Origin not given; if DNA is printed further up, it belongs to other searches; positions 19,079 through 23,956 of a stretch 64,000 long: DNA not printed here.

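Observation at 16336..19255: Single large ORFan bracketed by ~86-bp direct repeats that duplicate the secDF 3' end and its terminator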

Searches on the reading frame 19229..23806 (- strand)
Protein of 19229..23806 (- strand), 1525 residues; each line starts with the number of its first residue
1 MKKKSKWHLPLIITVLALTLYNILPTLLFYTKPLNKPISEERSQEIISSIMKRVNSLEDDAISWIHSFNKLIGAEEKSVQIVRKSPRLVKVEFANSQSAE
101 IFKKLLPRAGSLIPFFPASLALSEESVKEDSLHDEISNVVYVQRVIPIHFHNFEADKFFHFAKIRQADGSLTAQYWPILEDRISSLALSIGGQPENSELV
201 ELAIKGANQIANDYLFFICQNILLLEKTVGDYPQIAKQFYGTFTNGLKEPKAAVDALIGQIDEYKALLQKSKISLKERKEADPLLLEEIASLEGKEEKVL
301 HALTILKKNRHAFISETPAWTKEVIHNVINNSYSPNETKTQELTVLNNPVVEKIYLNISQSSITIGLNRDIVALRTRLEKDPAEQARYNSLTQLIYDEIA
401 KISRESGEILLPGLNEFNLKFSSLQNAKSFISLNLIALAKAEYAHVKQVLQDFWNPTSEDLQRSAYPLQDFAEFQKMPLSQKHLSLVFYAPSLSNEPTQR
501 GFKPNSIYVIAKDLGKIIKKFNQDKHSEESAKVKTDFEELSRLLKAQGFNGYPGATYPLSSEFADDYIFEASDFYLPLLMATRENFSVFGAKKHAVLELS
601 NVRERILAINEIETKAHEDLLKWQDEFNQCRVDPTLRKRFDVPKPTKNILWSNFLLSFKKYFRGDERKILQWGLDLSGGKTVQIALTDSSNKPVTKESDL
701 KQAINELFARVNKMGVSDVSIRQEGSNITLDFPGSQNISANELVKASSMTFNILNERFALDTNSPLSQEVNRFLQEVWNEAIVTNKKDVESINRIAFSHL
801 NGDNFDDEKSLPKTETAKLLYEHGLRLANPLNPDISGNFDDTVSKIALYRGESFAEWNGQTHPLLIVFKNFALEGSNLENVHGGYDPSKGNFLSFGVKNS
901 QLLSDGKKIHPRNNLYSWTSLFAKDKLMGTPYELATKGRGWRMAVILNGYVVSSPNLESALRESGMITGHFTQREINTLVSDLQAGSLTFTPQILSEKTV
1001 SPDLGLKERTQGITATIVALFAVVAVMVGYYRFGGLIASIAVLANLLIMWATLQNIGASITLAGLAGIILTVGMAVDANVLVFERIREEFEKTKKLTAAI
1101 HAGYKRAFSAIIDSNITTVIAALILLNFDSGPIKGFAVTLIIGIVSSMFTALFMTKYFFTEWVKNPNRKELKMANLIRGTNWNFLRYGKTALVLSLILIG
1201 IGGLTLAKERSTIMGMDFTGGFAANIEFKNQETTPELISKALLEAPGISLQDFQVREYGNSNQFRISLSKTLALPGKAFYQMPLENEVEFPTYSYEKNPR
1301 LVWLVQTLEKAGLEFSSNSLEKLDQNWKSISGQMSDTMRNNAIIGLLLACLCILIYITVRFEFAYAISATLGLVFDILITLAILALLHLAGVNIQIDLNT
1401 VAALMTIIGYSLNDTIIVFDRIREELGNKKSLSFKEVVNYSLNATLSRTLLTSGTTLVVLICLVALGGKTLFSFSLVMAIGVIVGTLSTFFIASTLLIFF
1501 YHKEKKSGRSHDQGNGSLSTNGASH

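Call 6: search_protein_families(library=pfam, proteins=[window:19229-23806:-], max_evalue=0.01)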
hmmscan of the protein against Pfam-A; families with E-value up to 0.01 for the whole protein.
window:19229-23806:- (1525 aa): 5 families
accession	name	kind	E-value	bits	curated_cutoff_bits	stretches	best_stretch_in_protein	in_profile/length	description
PF02355.23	SecD_SecF_C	-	8.5e-75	250.8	20.5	2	1321-1501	12-187/189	Protein export membrane protein SecD/SecF, C-terminal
PF22599.2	SecDF_P1_head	-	2.5e-08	34.2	27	1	939-989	62-113/114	SecDF, P1 head subdomain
PF00873.25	ACR_tran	-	1.7e-06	26.5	28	1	1021-1166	345-493/1021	AcrB/AcrD/AcrF family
PF03176.21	MMPL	-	3.7e-06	26.6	20.5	1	1015-1152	156-292/333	MMPL family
PF21760.3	SecD_1st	-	0.00022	21.1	27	1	701-739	2-41/60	Protein translocase subunit SecDF, P1 domain, N-terminal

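Call 19: find_related_loci(query=A1, collection=genome_contigs, flank=10000)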
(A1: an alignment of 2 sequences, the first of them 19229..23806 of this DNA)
Query A1 (1525 aa) in genome_contigs; peptide patterns used: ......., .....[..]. (x = any residue, [..] = any of these).
312 stretches matched a pattern; 7 encode a relative of the query (tblastn E <= 1e-3); 7 distinct loci.
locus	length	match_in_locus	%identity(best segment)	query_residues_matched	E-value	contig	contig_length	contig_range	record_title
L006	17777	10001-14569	57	1-1523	0e+0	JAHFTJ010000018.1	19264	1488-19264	MAG: Chlamydiae bacterium isolate nzgw618 NODE_5014_length_19265_cov_4.266350, whole genome shotgun sequence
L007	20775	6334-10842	47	1-1506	0e+0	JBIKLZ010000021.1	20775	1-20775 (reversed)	MAG: Chlamydiia bacterium isolate ME2014-08-29_3300036719_group5_bin126 Rohwer_bin1210_scaffold_2220_c1, whole genome sh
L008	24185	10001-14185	46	1-1506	0e+0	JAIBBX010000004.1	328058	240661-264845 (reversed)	MAG: Parachlamydiales bacterium isolate SSF52 NODE_220_length_328058_cov_26.133952, whole genome shotgun sequence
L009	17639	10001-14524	46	1-1510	0e+0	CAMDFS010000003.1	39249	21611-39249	MAG: Chlamydia trachomatis isolate MiH-16apr19-145 genome assembly, contig: MiH-16apr19-C1519, whole genome shotgun sequ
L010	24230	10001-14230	45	1-1511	0e+0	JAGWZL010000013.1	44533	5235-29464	MAG: Verrucomicrobia bacterium isolate REEB52 contig-150_871, whole genome shotgun sequence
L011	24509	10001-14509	45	2-1510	0e+0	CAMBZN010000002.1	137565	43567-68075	MAG: Chlamydia trachomatis isolate MiH-14oct19-131 genome assembly, contig: MiH-14oct19-C86, whole genome shotgun sequen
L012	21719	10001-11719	28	933-1506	2e-52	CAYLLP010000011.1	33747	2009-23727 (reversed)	MAG TPA_asm: uncultured Gammaproteobacteria bacterium isolate SRP136066_co1_422 genome assembly, contig: NODE_998_length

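Call 37: find_related_loci(query=A1, collection=metagenome_contigs, flank=10000)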
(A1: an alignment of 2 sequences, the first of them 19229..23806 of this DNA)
Query A1 (1525 aa) in metagenome_contigs; peptide patterns used: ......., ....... (x = any residue, [..] = any of these).
599 stretches matched a pattern (row limit reached: there are more); 1 encode a relative of the query (tblastn E <= 1e-3); 1 distinct loci.
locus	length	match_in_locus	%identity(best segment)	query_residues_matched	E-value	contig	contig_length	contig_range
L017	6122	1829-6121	81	1-1492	0e+0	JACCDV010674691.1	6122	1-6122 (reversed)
